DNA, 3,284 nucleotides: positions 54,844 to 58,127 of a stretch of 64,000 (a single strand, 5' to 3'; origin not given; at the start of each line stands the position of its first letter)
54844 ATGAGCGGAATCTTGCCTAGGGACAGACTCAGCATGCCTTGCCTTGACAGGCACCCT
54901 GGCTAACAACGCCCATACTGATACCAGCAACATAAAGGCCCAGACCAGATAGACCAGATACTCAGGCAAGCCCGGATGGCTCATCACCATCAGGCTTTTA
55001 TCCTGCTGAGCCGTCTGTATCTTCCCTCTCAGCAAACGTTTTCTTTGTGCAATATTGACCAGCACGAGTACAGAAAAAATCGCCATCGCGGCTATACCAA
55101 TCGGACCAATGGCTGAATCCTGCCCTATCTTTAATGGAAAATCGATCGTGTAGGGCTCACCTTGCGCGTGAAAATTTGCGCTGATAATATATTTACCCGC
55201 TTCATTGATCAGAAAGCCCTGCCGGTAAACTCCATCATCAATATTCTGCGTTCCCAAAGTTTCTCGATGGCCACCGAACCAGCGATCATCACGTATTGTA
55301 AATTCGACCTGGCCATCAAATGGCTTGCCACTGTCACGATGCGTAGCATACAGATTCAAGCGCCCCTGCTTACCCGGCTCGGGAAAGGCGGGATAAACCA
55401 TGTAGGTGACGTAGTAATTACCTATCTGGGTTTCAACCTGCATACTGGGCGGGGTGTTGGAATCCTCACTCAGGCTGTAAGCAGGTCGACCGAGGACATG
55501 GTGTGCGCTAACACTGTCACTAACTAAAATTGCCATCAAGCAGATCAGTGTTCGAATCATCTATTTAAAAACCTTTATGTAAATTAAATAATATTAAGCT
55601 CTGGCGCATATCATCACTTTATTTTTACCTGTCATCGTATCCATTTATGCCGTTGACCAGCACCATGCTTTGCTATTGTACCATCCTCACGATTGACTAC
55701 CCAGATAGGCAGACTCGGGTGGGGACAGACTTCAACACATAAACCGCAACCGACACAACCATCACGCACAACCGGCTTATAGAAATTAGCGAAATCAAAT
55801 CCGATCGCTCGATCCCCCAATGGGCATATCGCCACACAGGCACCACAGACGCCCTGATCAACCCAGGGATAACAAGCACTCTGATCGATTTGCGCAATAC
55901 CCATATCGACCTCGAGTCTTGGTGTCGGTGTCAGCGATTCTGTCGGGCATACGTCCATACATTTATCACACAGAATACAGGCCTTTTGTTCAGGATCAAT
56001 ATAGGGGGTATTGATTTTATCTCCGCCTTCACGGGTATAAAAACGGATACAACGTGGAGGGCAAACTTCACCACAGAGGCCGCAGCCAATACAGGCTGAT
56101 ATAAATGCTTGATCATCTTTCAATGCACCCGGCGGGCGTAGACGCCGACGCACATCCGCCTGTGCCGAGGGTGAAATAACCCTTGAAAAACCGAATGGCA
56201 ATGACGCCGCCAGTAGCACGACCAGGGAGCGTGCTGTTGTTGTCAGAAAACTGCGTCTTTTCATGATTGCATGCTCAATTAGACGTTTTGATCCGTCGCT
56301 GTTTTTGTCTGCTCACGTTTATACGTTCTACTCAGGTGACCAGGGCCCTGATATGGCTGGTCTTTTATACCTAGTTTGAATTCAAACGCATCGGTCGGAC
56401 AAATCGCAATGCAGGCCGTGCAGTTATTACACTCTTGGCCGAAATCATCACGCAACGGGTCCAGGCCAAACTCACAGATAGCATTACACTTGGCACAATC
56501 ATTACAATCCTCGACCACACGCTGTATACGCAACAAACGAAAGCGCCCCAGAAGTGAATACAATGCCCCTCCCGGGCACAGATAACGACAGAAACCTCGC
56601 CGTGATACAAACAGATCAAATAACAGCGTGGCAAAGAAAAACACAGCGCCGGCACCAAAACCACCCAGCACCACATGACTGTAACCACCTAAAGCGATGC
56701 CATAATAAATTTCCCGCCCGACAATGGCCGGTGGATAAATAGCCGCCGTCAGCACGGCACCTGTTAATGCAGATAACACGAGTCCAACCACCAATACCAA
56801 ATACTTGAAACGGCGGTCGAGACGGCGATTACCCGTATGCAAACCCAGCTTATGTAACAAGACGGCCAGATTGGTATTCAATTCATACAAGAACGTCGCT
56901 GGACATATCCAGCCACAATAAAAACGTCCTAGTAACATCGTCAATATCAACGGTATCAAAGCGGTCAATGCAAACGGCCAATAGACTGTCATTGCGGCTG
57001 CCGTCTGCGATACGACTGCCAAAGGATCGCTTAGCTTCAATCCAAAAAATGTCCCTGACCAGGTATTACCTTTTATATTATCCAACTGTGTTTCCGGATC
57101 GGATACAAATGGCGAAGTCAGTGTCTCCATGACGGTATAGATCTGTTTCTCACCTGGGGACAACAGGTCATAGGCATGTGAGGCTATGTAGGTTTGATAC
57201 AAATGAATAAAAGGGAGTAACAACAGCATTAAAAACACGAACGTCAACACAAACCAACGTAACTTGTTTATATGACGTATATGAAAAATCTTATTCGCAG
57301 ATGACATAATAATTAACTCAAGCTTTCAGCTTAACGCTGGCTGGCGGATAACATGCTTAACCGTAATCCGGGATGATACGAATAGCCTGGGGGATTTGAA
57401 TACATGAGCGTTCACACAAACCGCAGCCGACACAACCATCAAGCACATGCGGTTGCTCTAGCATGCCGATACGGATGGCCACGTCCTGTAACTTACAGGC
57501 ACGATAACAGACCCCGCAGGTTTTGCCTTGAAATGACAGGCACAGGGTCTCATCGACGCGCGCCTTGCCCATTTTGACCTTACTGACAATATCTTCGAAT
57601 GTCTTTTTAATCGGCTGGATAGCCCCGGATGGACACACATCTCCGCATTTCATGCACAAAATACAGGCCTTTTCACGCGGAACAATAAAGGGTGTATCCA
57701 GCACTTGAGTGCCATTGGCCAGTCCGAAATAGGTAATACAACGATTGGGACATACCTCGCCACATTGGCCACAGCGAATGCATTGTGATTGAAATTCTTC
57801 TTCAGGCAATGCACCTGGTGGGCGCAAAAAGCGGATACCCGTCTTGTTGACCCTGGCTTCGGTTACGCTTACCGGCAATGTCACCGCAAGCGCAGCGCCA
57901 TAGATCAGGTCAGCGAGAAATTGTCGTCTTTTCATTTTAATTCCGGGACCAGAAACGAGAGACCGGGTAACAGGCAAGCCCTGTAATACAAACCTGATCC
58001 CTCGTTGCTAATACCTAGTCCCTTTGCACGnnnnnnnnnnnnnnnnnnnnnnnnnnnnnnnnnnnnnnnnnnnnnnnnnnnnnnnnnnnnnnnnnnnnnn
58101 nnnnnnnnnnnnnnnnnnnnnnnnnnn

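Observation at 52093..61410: Atypical nap-like operon: cytochrome c4-like protein, NapA-like, and duplicated NapG/NapH modules ending with NapF and a pentaheme NapC-type protein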

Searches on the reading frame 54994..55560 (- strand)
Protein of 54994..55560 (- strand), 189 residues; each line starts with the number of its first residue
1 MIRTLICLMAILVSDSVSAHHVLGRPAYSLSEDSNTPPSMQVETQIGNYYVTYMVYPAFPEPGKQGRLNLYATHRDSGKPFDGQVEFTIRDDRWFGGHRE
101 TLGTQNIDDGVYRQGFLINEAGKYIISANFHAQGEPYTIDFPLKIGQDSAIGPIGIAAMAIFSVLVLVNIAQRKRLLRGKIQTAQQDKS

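Call 15: find_homologous_proteins(query=window:54994-55560:-, max_evalue=0.001)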
Query seq(189 aa) (189 aa): 1474 proteins with E <= 0.001 among 1501 candidates; the best 120 are listed.
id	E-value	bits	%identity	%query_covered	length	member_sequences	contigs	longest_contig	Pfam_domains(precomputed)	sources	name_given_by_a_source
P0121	9.7e-122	421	100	100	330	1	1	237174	-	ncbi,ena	-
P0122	1.6e-111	388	90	100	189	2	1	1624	-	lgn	-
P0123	1.3e-105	369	88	99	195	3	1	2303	-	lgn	-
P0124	3.4e-104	364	86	100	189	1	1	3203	-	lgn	-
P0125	3.7e-102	357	83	100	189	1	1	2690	-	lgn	-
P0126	3.6e-101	354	82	99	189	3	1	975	-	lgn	-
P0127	2.4e-91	322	74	97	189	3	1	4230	-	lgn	-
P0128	8.1e-91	320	74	98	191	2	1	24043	-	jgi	-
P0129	3.1e-89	315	77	92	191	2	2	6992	-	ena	-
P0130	9.1e-89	314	73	99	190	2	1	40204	-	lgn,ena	-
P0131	1.7e-88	313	72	99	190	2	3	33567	-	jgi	-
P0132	3.6e-87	309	72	98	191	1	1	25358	-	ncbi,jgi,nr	ncbi:MAG: hypothetical protein GXP13_00425 [Gammaproteobacteria bacterium]|nr:hypothetical protein [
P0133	2.0e-86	306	70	99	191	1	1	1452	-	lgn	-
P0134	9.3e-86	304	73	96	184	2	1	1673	-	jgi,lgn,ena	-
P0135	2.7e-83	296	69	98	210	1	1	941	-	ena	-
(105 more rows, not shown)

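Call 17: find_encoding_contigs(protein=P0121, flank=10000, max_places=3)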
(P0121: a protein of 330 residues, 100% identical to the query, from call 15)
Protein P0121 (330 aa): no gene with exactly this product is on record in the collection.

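Call 26: predict_structure(alignment_id=A1)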
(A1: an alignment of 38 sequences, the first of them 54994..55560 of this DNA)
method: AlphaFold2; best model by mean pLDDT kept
length: 189 residues; sequences in the alignment: 38
mean_pLDDT: 84.2   pTM: 0.63
mean pLDDT of the five models: 84.2, 83.0, 82.6, 81.7, 79.2
residues with pLDDT >= 90: 83; 70-90: 76; 50-70: 30; < 50: 0
segments of 3 or more residues with pLDDT < 50: none
pLDDT, mean of each block of 10 residues (from residue 1): 88 67 67 62 88 88 92 93 94 77 93 93 91 88 79 80 95 88 76
secondary structure, 60 per line:
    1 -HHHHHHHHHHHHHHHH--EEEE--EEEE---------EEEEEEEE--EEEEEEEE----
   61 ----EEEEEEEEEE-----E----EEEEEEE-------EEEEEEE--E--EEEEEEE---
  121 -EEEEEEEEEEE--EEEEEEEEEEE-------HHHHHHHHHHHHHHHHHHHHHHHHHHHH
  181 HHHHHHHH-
elements in order: H2-17 E20-23 E26-29 E39-46 E49-56 E65-74 E85-91 E99-105 E111-117 E122-132 E135-145 H153-188

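Call 29: fold_search(model_id=the predicted structure, library=pdb)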
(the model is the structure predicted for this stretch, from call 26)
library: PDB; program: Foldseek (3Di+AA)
matches with E <= 10: 1589; with E <= 0.001: 6
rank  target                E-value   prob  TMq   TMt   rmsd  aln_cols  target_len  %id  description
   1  9ll2_A                2.3e-04  1.00  0.46  0.77   2.4       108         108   16  Crystal structure of the Helicobacter pylori copper resistance determinant CrdA in the apo form (released 2025-11-19)
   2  7ckr_B                2.6e-04  1.00  0.28  0.26  17.1       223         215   10  Cryo-EM structure of the human MCT1/Basigin-2 complex in the presence of anti-cancer drug candidate BAY-8002 in the ou (released 2020-12-23)
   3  6lyy_B                3.4e-04  1.00  0.29  0.26  17.6       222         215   10  Cryo-EM structure of the human MCT1/Basigin-2 complex in the presence of anti-cancer drug candidate AZD3965 in the out (released 2020-12-23)
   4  6lz0_B                3.8e-04  1.00  0.29  0.26  18.2       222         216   10  Cryo-EM structure of human MCT1 in complex with Basigin-2 in the presence of lactate (released 2020-12-23)
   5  6fpt_A                5.5e-04  1.00  0.31  0.16   5.6        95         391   20  Crystal structure of Danio rerio Lin41 filamin-NHL domains (released 2018-05-09)
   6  2a74_B                6.5e-04  1.00  0.28  0.29  11.2       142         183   12  Human Complement Component C3c (released 2005-09-27)
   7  3uc2_A                1.1e-03  1.00  0.43  0.62   4.7       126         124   21  Crystal structure of a DUF4426 family protein (PA0388) from Pseudomonas aeruginosa PAO1 at 2.09 A resolution (released 2011-11-23)
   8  6fpt_B                1.2e-03  1.00  0.31  0.16   6.1        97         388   18  Crystal structure of Danio rerio Lin41 filamin-NHL domains (released 2018-05-09)
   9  5foa_B                1.2e-03  0.97  0.25  0.08  11.5       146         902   12  Crystal Structure of Human Complement C3b in complex with DAF (CCP2-4) (released 2016-04-06)
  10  9djw_D                1.3e-03  1.00  0.30  0.44   4.8        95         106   10  X-ray crystal structure of TNFa-VNAR D1 complex (released 2025-09-10)
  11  3uc2_B                1.5e-03  1.00  0.42  0.60   4.6       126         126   20  Crystal structure of a DUF4426 family protein (PA0388) from Pseudomonas aeruginosa PAO1 at 2.09 A resolution (released 2011-11-23)
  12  8t7k                  2.0e-03  1.00  0.37  0.43   6.3       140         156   14  Apo HftA from Treponema denticola (released 2024-06-26)
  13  5fo9_B                2.3e-03  0.92  0.24  0.07  11.7       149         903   11  Crystal Structure of Human Complement C3b in Complex with CR1 (CCP15- 17) (released 2016-04-06)
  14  8ovb_B                2.4e-03  0.90  0.23  0.09  11.4       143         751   10  Human Complement C3b in complex with Trypanosoma brucei ISG65. (released 2024-02-14)
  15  7akk_A                2.5e-03  0.99  0.28  0.09  11.1       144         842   12  Structure of a complement factor-receptor complex (released 2022-04-13)
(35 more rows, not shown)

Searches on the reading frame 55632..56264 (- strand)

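Call 3: search_protein_families(library=ncbifam, proteins=[window:55632-56264:-], max_evalue=0.001)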
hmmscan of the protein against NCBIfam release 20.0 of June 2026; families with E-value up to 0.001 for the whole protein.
window:55632-56264:- (210 aa): 61 families (the best 25 are shown)
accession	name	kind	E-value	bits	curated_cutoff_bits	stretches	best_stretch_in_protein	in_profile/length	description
NF007012.0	PRK09476.1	equivalog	3.6e-29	101.7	269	1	2-199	10-217/254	ferredoxin-type protein NapG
TIGR00397.1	mauM_napG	subfamily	1.6e-20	73.6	178.85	1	2-195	3-202/213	MauM/NapG family ferredoxin-type protein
TIGR01971.1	NuoI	subfamily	2.2e-18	66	113.05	2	32-119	19-106/121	NADH-quinone oxidoreductase, chain I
NF004545.0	PRK05888.3-1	equivalog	2e-13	50.3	229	2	56-119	66-131/154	NADH-quinone oxidoreductase subunit NuoI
TIGR00402.1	napF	equivalog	1.5e-10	41.2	102.2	1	39-181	19-144/149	ferredoxin-type protein NapF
NF004538.0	PRK05888.1-4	equivalog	2.6e-10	40.2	135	1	32-120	37-126/162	NADH-quinone oxidoreductase subunit NuoI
NF004541.0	PRK05888.2-2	equivalog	5.9e-10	39.2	217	1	54-114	59-114/168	NADH-quinone oxidoreductase subunit NuoI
NF004544.0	PRK05888.2-6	equivalog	6.7e-10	38.9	457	1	56-118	80-143/220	NADH-quinone oxidoreductase subunit NuoI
NF004539.0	PRK05888.1-5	equivalog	8e-10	38.6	225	1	29-119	34-125/162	NADH-quinone oxidoreductase subunit NuoI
NF042909.1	FMH_DH_FwdF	exception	9.6e-10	38.1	375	2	92-186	223-312/336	tungsten-dependent formylmethanofuran dehydrogenase subunit FwdF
NF040864.1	HgcB_ferredoxin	equivalog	1.1e-09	38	99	1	167-183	13-29/93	mercury methylation ferredoxin HgcB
TIGR01944.1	rnfB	subfamily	1.7e-09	37.5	68.7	1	140-190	118-165/190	RnfABCDGE type electron transport complex subunit B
NF004542.0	PRK05888.2-3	equivalog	2.2e-09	37.1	248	1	56-110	83-138/203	NADH-quinone oxidoreductase subunit NuoI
TIGR04041.1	activase_YjjW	hypoth_equivalog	2.8e-09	36.8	250.2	1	55-129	40-105/276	YjjW family glycine radical enzyme activase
NF006221.0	PRK08348.1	subfamily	3.1e-09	36.7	124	1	56-112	44-93/136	NADH-plastoquinone oxidoreductase subunit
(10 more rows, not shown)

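Call 4: search_protein_families(library=pfam, proteins=[window:55632-56264:-], max_evalue=0.001)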
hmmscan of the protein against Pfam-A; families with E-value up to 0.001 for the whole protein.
window:55632-56264:- (210 aa): 14 families
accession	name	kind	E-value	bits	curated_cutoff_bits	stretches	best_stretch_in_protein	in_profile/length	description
PF12838.12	Fer4_7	-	3.6e-22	79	27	3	58-109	2-51/52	4Fe-4S dicluster domain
PF14697.11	Fer4_21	-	4.8e-16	59.1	35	1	124-181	1-52/59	4Fe-4S dicluster domain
PF00037.32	Fer4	-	8.7e-15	54.3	21.1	2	165-182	3-20/24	4Fe-4S binding domain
PF13237.11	Fer4_10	-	1.5e-13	50.9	25.5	2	139-181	11-53/53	4Fe-4S dicluster domain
PF12797.12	Fer4_2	-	2.3e-11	43.3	24.5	1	165-181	5-21/22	4Fe-4S binding domain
PF13484.11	Fer4_16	-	2.6e-11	44.6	30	1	96-149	2-65/66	4Fe-4S double cluster binding domain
PF13187.11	Fer4_9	-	5.2e-11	42.8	27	1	57-109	1-50/52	4Fe-4S dicluster domain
PF13183.11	Fer4_8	-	2.8e-10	41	27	0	56-108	3-66/68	4Fe-4S dicluster domain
PF12800.12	Fer4_4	-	7e-10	38.8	24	0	168-181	2-15/17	4Fe-4S binding domain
PF12837.12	Fer4_6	-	1.5e-09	37.8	25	0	168-182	7-21/24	4Fe-4S binding domain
PF25160.1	LdpA_Fe-S-bd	-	8.8e-09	35.5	27.6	0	163-183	21-41/49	LdpA Fe-S cluster-binding domain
PF13534.11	Fer4_17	-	2.3e-08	34.9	22.2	0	50-69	38-57/61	4Fe-4S dicluster domain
PF12798.12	Fer4_3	-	3.7e-07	30.9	27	0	170-182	1-13/15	4Fe-4S binding domain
PF17179.9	Fer4_22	-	5.3e-05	24.4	27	0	160-182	71-93/95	4Fe-4S dicluster domain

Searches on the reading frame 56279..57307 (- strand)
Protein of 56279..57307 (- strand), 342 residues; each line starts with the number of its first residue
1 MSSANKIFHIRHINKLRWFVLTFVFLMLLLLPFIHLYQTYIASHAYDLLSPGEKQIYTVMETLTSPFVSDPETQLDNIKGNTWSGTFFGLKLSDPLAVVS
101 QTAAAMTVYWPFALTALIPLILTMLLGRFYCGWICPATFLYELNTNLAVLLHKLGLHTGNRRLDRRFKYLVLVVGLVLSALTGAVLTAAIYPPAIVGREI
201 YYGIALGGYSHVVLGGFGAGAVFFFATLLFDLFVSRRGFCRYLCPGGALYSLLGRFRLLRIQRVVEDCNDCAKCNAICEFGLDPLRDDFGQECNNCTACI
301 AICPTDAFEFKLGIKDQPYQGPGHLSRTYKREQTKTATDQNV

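Call 3: search_protein_families(library=ncbifam, proteins=[window:56279-57307:-], max_evalue=0.001)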
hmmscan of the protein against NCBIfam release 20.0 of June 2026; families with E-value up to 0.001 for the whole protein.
window:56279-57307:- (342 aa): 7 families
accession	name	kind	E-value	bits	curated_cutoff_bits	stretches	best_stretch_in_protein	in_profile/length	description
NF007013.0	PRK09477.1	equivalog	2.2e-39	135.3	234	1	66-316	38-282/286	quinol dehydrogenase ferredoxin subunit NapH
TIGR02163.1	napH_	subfamily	9.6e-39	133.4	213.05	1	63-311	12-254/255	NapH/MauN family ferredoxin-type protein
TIGR02745.1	ccoG_rdxA_fixG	equivalog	1.5e-09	37.3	316.7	2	115-247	61-191/435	cytochrome c oxidase accessory protein CcoG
NF046105.1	TransRegNosR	equivalog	5.3e-08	31.6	1000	1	123-299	492-658/680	transcriptional regulator NosR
NF038196.1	ferrodoxin_EFR1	subfamily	1.5e-07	31.7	75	1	264-311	182-232/242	EFR1 family ferrodoxin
NF043039.1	HgcAB_like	equivalog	6.2e-05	22.8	285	1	105-308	157-349/350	HgcAB-like fusion protein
NF045874.1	Vhu_polyferre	exception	0.00012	20.9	600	1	240-310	38-106/381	F420-non-reducing hydrogenase associated-polyferredoxin VhuB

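Call 4: search_protein_families(library=pfam, proteins=[window:56279-57307:-], max_evalue=0.001)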
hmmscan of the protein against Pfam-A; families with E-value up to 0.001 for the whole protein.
window:56279-57307:- (342 aa): 3 families
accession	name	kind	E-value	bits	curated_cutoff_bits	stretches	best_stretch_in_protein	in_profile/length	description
PF12801.12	Fer4_5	-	4e-12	46.3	22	2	113-143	6-36/48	4Fe-4S binding domain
PF12838.12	Fer4_7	-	1.6e-05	25.7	27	0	293-311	2-20/52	4Fe-4S dicluster domain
PF13187.11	Fer4_9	-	3.2e-05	24.3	27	0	293-308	2-17/52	4Fe-4S dicluster domain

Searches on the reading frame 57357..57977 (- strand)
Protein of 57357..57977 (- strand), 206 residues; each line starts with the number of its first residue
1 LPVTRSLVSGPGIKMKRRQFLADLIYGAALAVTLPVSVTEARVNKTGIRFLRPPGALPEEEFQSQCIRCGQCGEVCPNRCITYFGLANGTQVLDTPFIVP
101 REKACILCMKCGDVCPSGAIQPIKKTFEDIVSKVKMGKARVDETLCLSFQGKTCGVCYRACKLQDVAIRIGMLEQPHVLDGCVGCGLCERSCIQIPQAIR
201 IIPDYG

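Call 3: search_protein_families(library=ncbifam, proteins=[window:57357-57977:-], max_evalue=0.001)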
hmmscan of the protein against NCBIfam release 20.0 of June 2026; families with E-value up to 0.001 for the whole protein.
window:57357-57977:- (206 aa): 26 families (the best 25 are shown)
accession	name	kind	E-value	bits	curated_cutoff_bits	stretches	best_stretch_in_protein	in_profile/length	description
NF007012.0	PRK09476.1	equivalog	2.4e-38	131.8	269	1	14-203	8-207/254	ferredoxin-type protein NapG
TIGR00397.1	mauM_napG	subfamily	8.3e-30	103.9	178.85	1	15-203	2-198/213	MauM/NapG family ferredoxin-type protein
TIGR00402.1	napF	equivalog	2.3e-15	56.8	102.2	1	49-193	20-144/149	ferredoxin-type protein NapF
NF042909.1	FMH_DH_FwdF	exception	5.6e-10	38.8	375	1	63-165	98-194/336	tungsten-dependent formylmethanofuran dehydrogenase subunit FwdF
NF009053.0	PRK12387.1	subfamily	3.7e-07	30.1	204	1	58-162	33-128/180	formate hydrogenlyase complex iron-sulfur subunit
TIGR01971.1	NuoI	subfamily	1.9e-06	27.5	113.05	0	101-164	40-96/121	NADH-quinone oxidoreductase, chain I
NF058577.1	FdxA_fam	equivalog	2.1e-06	27.8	65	0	63-82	6-25/52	4Fe-4S ferredoxin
NF038196.1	ferrodoxin_EFR1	subfamily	4.3e-06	26.9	75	1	63-126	183-235/242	EFR1 family ferrodoxin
NF004540.0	PRK05888.2-1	equivalog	1.1e-05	25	215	1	63-121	43-104/139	NADH-quinone oxidoreductase subunit NuoI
TIGR02494.1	PFLE_PFLC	subfamily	1.3e-05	24.6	174.35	1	63-135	47-114/293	glycyl-radical enzyme activating protein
NF043069.1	T4HPD_activ_SAM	equivalog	1.7e-05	24.3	425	1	62-134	49-113/299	trans-4-hydroxy-L-proline dehydratase activase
TIGR04395.1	cutC_activ_rSAM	equivalog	3.3e-05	23.3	360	1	63-131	53-116/309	choline TMA-lyase-activating enzyme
TIGR02486.1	RDH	subfamily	3.6e-05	23.8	160.35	1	104-162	206-277/314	reductive dehalogenase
TIGR02179.1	PorD_KorD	subfamily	4.7e-05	23.4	60.05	0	101-166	23-72/78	2-oxoacid:acceptor oxidoreductase, delta subunit, pyruvate/2-ketoisovalerate family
TIGR00314.1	cdhA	equivalog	5.2e-05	21.2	781.3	1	61-121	396-457/784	CO dehydrogenase/acetyl-CoA synthase complex subunit alpha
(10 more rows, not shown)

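Call 4: search_protein_families(library=pfam, proteins=[window:57357-57977:-], max_evalue=0.001)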
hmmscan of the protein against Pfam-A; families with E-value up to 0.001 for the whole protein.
window:57357-57977:- (206 aa): 11 families
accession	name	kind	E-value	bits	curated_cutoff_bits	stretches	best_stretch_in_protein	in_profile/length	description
PF00037.32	Fer4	-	2.5e-11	43.3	21.1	2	64-82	6-24/24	4Fe-4S binding domain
PF12838.12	Fer4_7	-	3.2e-11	44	27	2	65-119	1-52/52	4Fe-4S dicluster domain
PF13237.11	Fer4_10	-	1.5e-09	38.1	25.5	0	61-77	37-53/53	4Fe-4S dicluster domain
PF14697.11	Fer4_21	-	2.3e-09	37.7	35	2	139-192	1-51/59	4Fe-4S dicluster domain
PF12837.12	Fer4_6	-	1.4e-08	34.7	25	0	103-120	7-24/24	4Fe-4S binding domain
PF12797.12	Fer4_2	-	3.8e-08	33.2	24.5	0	64-77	8-21/22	4Fe-4S binding domain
PF13187.11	Fer4_9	-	4e-08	33.6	27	1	65-120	1-52/52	4Fe-4S dicluster domain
PF13534.11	Fer4_17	-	4.6e-08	33.9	22.2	0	61-78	41-58/61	4Fe-4S dicluster domain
PF13484.11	Fer4_16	-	2.1e-06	28.8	30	0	105-161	2-63/66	4Fe-4S double cluster binding domain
PF12798.12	Fer4_3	-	0.00015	22.8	27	0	105-119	1-15/15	4Fe-4S binding domain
PF13183.11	Fer4_8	-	0.00028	21.8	27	0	64-118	3-67/68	4Fe-4S dicluster domain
